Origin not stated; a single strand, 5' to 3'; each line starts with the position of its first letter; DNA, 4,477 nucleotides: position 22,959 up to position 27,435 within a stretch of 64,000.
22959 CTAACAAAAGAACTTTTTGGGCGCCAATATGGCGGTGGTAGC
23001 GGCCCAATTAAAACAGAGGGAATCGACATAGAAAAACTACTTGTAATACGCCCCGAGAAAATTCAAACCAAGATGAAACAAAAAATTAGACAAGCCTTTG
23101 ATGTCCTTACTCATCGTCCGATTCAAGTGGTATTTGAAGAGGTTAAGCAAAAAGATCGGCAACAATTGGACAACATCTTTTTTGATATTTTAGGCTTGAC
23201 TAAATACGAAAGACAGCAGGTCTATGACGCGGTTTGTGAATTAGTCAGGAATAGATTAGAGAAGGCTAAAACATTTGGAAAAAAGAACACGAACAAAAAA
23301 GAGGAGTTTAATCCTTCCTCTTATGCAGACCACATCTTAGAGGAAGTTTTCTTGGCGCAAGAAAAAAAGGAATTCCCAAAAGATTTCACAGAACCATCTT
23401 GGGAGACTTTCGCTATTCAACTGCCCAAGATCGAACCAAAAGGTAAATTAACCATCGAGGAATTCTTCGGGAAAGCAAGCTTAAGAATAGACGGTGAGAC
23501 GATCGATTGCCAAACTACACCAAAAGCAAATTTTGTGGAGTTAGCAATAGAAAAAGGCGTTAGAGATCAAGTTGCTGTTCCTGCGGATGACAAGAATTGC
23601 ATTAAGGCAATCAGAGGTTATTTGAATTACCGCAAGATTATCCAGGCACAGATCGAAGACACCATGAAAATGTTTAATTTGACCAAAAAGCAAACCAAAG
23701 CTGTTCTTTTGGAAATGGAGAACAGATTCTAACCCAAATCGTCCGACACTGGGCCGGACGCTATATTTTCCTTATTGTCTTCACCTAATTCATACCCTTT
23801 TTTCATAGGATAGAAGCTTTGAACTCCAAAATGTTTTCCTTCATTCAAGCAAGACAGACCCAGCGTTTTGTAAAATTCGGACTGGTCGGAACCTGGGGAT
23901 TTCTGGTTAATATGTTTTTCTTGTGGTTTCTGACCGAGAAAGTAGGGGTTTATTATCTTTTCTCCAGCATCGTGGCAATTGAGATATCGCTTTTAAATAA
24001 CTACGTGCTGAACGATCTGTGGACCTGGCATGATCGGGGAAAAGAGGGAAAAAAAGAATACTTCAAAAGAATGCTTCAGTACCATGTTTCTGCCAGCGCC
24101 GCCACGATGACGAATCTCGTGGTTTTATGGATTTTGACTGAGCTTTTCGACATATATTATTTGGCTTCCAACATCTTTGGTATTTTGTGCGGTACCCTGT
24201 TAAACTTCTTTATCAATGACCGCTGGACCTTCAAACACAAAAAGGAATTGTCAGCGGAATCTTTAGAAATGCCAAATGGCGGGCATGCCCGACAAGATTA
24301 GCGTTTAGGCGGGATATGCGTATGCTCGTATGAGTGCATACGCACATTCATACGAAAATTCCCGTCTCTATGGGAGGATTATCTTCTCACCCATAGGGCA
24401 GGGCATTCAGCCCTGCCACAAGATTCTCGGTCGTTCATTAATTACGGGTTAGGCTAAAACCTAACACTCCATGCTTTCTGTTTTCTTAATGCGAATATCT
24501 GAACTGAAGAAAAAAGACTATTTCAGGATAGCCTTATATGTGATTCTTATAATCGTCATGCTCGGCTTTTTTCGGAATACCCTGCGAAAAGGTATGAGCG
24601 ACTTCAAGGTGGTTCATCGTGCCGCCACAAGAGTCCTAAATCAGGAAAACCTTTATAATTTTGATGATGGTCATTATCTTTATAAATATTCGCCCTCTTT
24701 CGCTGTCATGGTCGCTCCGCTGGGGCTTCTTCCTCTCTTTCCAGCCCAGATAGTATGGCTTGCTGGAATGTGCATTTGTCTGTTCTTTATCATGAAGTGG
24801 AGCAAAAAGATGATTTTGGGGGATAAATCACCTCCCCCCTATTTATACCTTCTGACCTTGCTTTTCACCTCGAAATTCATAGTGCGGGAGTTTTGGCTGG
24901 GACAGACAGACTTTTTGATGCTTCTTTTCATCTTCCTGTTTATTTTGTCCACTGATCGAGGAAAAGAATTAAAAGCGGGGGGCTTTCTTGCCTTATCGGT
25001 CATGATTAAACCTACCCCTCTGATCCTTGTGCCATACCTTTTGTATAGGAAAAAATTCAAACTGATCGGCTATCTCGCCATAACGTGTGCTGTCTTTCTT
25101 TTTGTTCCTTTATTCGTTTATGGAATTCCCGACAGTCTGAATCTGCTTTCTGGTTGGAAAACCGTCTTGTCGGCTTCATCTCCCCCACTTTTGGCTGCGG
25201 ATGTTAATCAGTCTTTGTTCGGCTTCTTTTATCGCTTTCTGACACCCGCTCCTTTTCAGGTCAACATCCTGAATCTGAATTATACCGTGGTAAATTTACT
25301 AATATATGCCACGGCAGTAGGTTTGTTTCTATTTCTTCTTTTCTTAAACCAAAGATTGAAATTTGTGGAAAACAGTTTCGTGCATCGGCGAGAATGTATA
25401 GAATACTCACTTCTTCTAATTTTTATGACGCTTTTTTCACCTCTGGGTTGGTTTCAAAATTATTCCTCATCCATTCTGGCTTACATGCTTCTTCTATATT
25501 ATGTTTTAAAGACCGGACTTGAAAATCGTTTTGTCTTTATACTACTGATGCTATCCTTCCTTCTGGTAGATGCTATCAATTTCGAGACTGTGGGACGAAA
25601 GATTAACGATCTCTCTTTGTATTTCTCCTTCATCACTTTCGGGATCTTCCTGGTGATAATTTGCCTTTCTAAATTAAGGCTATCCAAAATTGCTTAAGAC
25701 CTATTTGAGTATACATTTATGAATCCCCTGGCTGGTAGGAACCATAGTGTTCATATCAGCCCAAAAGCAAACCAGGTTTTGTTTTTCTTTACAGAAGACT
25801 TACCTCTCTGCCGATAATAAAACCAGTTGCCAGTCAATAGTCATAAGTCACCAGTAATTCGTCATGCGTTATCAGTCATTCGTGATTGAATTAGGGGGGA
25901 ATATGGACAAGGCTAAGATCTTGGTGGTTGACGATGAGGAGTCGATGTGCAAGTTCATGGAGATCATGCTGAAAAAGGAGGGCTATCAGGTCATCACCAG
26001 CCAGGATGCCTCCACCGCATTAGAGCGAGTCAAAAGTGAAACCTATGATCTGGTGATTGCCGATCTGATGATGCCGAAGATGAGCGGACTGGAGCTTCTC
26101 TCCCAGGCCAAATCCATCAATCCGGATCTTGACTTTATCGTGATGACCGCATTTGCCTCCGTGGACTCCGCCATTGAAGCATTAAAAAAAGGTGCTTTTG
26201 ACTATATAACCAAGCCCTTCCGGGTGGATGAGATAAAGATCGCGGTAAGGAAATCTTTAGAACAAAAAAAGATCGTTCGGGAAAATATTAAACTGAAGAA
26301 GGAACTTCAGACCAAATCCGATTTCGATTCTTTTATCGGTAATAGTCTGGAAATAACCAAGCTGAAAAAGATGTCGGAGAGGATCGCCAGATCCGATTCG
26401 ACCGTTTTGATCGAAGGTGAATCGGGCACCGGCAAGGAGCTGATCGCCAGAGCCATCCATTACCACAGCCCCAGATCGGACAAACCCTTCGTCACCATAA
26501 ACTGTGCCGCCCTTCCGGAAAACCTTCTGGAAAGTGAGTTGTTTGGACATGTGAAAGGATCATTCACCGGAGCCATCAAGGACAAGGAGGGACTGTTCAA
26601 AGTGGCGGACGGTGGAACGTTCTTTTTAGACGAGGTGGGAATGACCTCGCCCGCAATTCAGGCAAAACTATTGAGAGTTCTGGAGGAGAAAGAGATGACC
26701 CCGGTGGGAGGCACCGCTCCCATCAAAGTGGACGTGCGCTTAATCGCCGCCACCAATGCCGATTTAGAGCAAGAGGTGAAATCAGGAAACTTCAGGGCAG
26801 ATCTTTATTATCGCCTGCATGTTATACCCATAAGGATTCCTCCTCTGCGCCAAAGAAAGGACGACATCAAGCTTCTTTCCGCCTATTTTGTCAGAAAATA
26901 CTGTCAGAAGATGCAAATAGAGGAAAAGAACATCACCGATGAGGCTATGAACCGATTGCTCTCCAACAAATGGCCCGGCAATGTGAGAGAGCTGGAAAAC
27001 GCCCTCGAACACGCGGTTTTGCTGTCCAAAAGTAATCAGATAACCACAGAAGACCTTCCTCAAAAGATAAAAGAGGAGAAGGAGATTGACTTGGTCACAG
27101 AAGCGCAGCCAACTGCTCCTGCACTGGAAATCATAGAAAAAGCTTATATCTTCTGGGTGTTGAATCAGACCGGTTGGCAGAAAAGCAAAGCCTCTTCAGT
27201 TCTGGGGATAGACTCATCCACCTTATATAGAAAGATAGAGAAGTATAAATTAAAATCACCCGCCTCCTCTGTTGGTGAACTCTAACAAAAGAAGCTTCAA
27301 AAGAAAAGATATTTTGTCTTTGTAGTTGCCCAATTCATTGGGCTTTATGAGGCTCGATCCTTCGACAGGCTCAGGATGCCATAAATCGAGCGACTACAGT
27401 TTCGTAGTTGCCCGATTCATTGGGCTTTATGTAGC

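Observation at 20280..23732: Lower-GC island encoding a 1121-aa fused nuclease-methyltransferase (Type IIG/IIL MmeI-like RM or a related single-protein defense enzyme)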

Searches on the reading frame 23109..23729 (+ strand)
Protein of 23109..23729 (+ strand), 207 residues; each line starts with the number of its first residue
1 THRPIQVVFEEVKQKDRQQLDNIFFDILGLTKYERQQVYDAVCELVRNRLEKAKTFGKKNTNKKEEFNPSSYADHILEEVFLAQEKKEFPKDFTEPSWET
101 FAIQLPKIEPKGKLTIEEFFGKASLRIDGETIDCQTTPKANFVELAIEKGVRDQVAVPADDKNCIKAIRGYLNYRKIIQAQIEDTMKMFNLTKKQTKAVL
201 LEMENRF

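Call 30: search_protein_families(library=pfam, alignment_id=A3, max_evalue=5)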
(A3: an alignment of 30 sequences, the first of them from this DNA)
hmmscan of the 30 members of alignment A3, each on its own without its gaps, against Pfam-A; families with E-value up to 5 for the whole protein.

A. member 1, seq(207 aa): 0 families

B. families by the number of members that match (of 30 scanned): 47 families (the first 25 are shown)
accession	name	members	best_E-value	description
PF23067.1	MG280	3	0.065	Uncharacterised protein MG280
PF02493.26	MORN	2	0.031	MORN repeat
PF17924.6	TetR_C_19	2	0.037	Tetracyclin repressor-like, C-terminal domain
PF02334.22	RTP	2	0.11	Replication terminator protein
PF07586.16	HXXSHH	1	0.00026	Protein of unknown function (DUF1552)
PF06050.19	HGD-D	1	0.0057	2-hydroxyglutaryl-CoA dehydratase, D-component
PF01369.25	Sec7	1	0.01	Sec7 domain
PF03737.21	RraA-like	1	0.011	Aldolase/RraA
PF18915.5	DUF5667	1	0.011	Domain of unknown function (DUF5667)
PF12363.14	Phage_TAC_12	1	0.013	Phage tail assembly chaperone protein, TAC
PF07755.17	DUF1611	1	0.015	Domain of unknown function (DUF1611_C) P-loop domain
PF11485.14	STK_08120-like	1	0.015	STK_08120-like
PF07998.17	Peptidase_M54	1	0.016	Peptidase family M54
PF03469.19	XH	1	0.026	XH domain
PF20923.2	COMMD9_HN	1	0.026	COMMD9, helical N-terminal domain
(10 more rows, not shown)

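Call 31: search_solved_structures(query=A3, max_evalue=10, show_alignments=2)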
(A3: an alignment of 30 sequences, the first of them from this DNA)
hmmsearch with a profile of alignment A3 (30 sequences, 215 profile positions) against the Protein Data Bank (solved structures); distinct sequences matched with E-value up to 10: 3.
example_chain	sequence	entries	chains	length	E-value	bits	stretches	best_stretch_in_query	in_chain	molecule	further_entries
6cp8_C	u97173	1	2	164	0.9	12.2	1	134-192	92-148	CdiI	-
6vek_I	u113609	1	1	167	0.91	12.2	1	134-192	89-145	contact-dependent immunity protein CdiI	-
9k9w_j5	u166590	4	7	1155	2.1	11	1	40-108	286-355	Phycobiliprotein ApcE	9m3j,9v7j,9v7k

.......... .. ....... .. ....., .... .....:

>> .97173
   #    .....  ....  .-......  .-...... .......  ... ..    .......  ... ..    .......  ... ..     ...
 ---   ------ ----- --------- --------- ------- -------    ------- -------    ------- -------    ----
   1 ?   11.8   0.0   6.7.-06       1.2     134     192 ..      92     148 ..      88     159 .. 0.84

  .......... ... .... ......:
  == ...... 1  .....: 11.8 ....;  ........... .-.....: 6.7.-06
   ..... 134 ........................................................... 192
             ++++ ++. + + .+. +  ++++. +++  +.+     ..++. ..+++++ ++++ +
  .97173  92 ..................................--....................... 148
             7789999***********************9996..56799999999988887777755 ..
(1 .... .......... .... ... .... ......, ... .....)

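Call 39: predict_structure(alignment_id=A3)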
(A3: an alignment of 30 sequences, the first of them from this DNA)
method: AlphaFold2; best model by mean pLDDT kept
length: 207 residues; sequences in the alignment: 30
mean_pLDDT: 88.6   pTM: 0.66
mean pLDDT of the five models: 88.6, 88.4, 87.1, 87.1, 86.5
residues with pLDDT >= 90: 108; 70-90: 89; 50-70: 8; < 50: 2
segments of 3 or more residues with pLDDT < 50: none
pLDDT, mean of each block of 10 residues (from residue 1): 82 88 94 92 85 65 68 88 91 96 91 90 92 96 95 96 98 93 86 89 84
secondary structure, 60 per line:
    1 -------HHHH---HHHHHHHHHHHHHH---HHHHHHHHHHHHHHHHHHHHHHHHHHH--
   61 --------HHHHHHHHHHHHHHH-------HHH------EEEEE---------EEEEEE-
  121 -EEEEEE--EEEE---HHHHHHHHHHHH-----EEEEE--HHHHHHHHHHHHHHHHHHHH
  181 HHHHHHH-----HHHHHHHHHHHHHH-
elements in order: H8-11 H15-28 H32-58 H69-83 E100-104 E114-119 E122-127 E130-133 H137-148 E154-158 H161-187 H193-206

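Call 41: fold_search(model_id=the predicted structure, library=pdb)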
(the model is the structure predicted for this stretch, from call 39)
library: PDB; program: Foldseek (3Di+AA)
matches with E <= 10: 465; with E <= 0.001: 0
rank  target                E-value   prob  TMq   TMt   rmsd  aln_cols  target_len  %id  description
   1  6xby_H                3.0e-01  0.08  0.14  0.14  25.5       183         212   10  Cryo-EM structure of V-ATPase from bovine brain, state 2 (released 2020-08-19)
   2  8h7g_D                4.5e-01  0.11  0.16  0.11  39.7       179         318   13  Cryo-EM structure of the human SAGA complex (released 2022-12-14)
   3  3bpz_A                4.5e-01  0.07  0.15  0.16  20.4       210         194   10  HCN2-I 443-460 E502K in the presence of cAMP (released 2008-03-25)
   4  8xl4_G                4.8e-01  0.14  0.12  0.18  15.8        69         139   14  Structure of human propionyl-CoA carboxylase in complex with acetyl-CoA (PCC-ACO) (released 2024-10-30)
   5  8zux_A                5.4e-01  0.11  0.12  0.05  24.1       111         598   14  Structure of G668R-hPCC (released 2025-11-19)
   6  2aze_A                5.4e-01  0.06  0.14  0.18  21.0       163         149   13  Structure of the Rb C-terminal domain bound to an E2F1-DP1 heterodimer (released 2006-01-31)
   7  8v5e_A                5.7e-01  0.06  0.15  0.15  20.0       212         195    9  IpaD (122-321) Pi-helix Mutant (delta Q148) Bound to Deoxycholate (released 2024-08-21)
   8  6kco_J                6.1e-01  0.11  0.13  0.25  11.2        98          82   16  Shuguo PWWP in complex with ssDNA (released 2020-07-01)
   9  8sxz_f                6.4e-01  0.07  0.18  0.07  18.9       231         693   11  Cryo-EM of the GDP-bound human dynamin polymer assembled on the membrane in the super constricted state (released 2024-05-01)
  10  5dth_D                6.8e-01  0.10  0.15  0.25  12.5       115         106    6  Crystal structure of MUPP1 PDZ8 domain from rattus norvegicus (released 2016-09-14)
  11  1ge9_MODEL_1_A        7.2e-01  0.12  0.23  0.25  12.3       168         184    8  SOLUTION STRUCTURE OF THE RIBOSOME RECYCLING FACTOR (released 2001-05-16)
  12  8zuy_A                7.2e-01  0.12  0.12  0.04  15.3        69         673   13  Structure of M695D-hPCC (released 2025-11-19)
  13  7ztb_A                7.2e-01  0.06  0.13  0.10  13.6       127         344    9  Structure of the Salmonella tRNA pyrophosphokinase CapRel (released 2022-11-23)
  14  7fda_M                7.2e-01  0.03  0.13  0.12  26.2       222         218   13  CryoEM Structure of Reconstituted V-ATPase, state1 (released 2021-12-22)
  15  6kco_I                7.7e-01  0.10  0.12  0.25  11.2        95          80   17  Shuguo PWWP in complex with ssDNA (released 2020-07-01)
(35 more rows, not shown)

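Call 45: fold_search(model_id=the predicted structure, library=viral)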
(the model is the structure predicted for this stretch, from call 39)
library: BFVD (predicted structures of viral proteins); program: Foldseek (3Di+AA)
matches with E <= 10: 1120; with E <= 0.001: 0
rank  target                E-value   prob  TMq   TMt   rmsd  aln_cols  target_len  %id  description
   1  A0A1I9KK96            5.3e-02  0.41  0.14  0.29  14.4        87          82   16  Uncharacterized protein [Lactobacillus phage SA-C12]
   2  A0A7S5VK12            7.6e-02  0.11  0.13  0.16  15.5       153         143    9  (no name in the UniProt tables at hand)
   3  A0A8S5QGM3            1.0e-01  0.15  0.15  0.19  14.5       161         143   13  Uncharacterized protein [Myoviridae sp. ctdNl2]
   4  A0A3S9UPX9            1.1e-01  0.23  0.14  0.28  13.9        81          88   15  Uncharacterized protein [Gordonia phage Kenna]
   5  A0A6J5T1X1            1.1e-01  0.11  0.12  0.20  11.9       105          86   12  Uncharacterized protein [uncultured Caudovirales phage]
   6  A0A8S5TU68            1.5e-01  0.16  0.12  0.23  11.5        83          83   13  Putative peptidyl-prolyl cis-trans isomerase [Siphoviridae sp. ctWT735]
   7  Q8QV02                1.7e-01  0.10  0.15  0.04  22.5       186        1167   11  Putative structural protein VP3 [Fiji disease virus (isolate Sugarcane)]
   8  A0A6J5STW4            1.8e-01  0.18  0.21  0.27  24.3       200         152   13  Uncharacterized protein [uncultured Caudovirales phage]
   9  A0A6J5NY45            2.0e-01  0.21  0.15  0.25  17.4       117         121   15  Uncharacterized protein [uncultured Caudovirales phage]
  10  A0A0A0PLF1            2.0e-01  0.12  0.11  0.24  16.4       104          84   14  Lipoprotein [Bacillus phage Bp8p-T]
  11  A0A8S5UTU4            2.0e-01  0.12  0.12  0.21  16.0       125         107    6  Uncharacterized protein [Myoviridae sp. ctYA416]
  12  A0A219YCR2            2.0e-01  0.12  0.13  0.07  16.2       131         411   13  Lysis inhibitor [Aeromonas phage 65.2]
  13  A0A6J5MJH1            2.3e-01  0.41  0.13  0.14  10.9        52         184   25  DNA polymerase III, beta chain, central (Fragment) [uncultured Caudovirales phage]
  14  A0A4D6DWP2            2.3e-01  0.38  0.17  0.31   6.5        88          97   12  Uncharacterized protein [Edwardsiella phage pEt-SU]
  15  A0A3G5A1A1            2.3e-01  0.10  0.16  0.16  15.9       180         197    8  Uncharacterized protein [Faunusvirus sp.]
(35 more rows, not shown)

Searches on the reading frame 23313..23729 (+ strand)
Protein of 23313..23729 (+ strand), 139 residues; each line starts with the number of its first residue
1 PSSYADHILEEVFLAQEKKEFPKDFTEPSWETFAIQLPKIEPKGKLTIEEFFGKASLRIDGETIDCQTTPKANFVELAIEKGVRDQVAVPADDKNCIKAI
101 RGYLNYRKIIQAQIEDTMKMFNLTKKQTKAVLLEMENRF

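Call 56: search_protein_representatives(alignment_id=A4)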
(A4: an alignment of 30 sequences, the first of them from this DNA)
Query: 30 sequences, 135 profile positions. Proteins with E-value up to 0.001 (for the whole library): 651; up to 1e-10: 239; up to 1e-30: 16. The best 150 are listed.
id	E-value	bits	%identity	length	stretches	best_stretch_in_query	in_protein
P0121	5.0e-38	146.0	-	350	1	1-135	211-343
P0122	1.6e-37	144.4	-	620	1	1-135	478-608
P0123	1.8e-37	144.2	-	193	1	1-135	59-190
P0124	1.0e-36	141.7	-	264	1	1-135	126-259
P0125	1.0e-34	135.3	-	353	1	2-135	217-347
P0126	1.0e-34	135.3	-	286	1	1-135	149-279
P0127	2.6e-34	134.0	-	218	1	1-135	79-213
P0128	6.6e-34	132.7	-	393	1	1-135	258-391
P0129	9.1e-34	132.2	-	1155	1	1-135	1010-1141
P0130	2.6e-33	130.7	-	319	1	1-134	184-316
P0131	4.1e-33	130.1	-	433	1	1-135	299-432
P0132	5.6e-32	126.4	-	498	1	1-135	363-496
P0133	7.0e-32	126.1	-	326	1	1-135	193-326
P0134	8.9e-32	125.8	-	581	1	1-134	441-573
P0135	1.1e-31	125.5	-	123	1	15-135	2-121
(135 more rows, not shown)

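Call 59: search_protein_families(library=padloc, proteins=[window:23313-23729:+], max_evalue=1)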
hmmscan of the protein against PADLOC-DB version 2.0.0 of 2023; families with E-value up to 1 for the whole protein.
window:23313-23729:+ (139 aa): 0 families

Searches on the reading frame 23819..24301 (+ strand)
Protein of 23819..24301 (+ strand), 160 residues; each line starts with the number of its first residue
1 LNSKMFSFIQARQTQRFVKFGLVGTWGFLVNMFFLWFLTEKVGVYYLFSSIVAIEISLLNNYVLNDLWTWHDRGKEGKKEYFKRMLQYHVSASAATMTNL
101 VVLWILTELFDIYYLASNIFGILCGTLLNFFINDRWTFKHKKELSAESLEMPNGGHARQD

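Call 32: search_protein_families(library=pfam, proteins=[window:23819-24301:+], max_evalue=0.001)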
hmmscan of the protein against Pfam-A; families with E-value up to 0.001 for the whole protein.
window:23819-24301:+ (160 aa): 1 family
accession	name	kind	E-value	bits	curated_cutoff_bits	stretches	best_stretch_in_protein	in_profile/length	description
PF04138.20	GtrA_DPMS_TM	-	2.2e-29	102.5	26.1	1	19-138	1-117/117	GtrA/DPMS, transmembrane domain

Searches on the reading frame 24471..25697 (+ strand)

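Call 32: search_protein_families(library=pfam, proteins=[window:24471-25697:+], max_evalue=0.001)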
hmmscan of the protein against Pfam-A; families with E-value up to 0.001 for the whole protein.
window:24471-25697:+ (408 aa): 1 family
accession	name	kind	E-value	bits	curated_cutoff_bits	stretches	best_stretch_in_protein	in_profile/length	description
PF09594.16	GT87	-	6e-23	82.3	25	1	71-298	1-221/237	Glycosyltransferase family 87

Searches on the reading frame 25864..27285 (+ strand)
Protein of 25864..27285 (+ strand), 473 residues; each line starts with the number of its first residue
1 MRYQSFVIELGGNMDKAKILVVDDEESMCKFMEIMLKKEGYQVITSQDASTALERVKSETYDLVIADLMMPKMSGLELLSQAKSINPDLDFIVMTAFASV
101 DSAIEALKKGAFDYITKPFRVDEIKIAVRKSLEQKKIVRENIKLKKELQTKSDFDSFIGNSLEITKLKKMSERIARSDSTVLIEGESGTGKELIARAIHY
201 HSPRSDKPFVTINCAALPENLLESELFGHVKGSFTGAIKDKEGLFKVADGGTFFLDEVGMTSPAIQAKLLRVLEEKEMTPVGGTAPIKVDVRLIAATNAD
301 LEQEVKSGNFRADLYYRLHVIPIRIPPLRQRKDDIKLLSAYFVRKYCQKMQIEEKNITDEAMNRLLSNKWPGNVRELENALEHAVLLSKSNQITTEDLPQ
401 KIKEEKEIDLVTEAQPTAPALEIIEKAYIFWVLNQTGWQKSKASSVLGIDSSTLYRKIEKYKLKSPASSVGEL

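Call 32: search_protein_families(library=pfam, proteins=[window:25864-27285:+], max_evalue=0.001)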
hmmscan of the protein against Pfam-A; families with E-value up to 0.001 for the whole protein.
window:25864-27285:+ (473 aa): 10 families
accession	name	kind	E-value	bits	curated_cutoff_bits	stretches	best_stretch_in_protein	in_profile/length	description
PF00158.32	Sigma54_activat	-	3.2e-71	238.9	20.2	1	158-323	2-167/168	Sigma-54 interaction domain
PF00072.30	Response_reg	-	1.4e-29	102.9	30.2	1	19-128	1-110/111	Response regulator receiver domain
PF25601.1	AAA_lid_14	-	1.9e-25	89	27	1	329-407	1-79/87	AAA+ ATPase lid domain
PF14532.12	Sigma54_activ_2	-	2.5e-23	83.3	25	1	158-328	1-138/138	Sigma-54 interaction domain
PF07728.20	AAA_5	-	3.8e-11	43.6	22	1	181-300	2-124/139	AAA domain (dynein-related subfamily)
PF02954.25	HTH_8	-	1.3e-10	41.2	22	1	421-461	2-42/42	Bacterial regulatory protein, Fis family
PF07724.20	AAA_2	-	3.1e-06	27.8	27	1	179-307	4-133/166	AAA domain (Cdc48 subfamily)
PF00004.35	AAA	-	0.0003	21.7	21.2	0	181-299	1-110/131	ATPase family associated with various cellular activities (AAA)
PF07726.17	AAA_3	-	0.00055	20.3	27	0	181-304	2-116/131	ATPase family associated with various cellular activities (AAA)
PF13191.12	AAA_16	-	0.00097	20.1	32.6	0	157-220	2-64/167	AAA ATPase domain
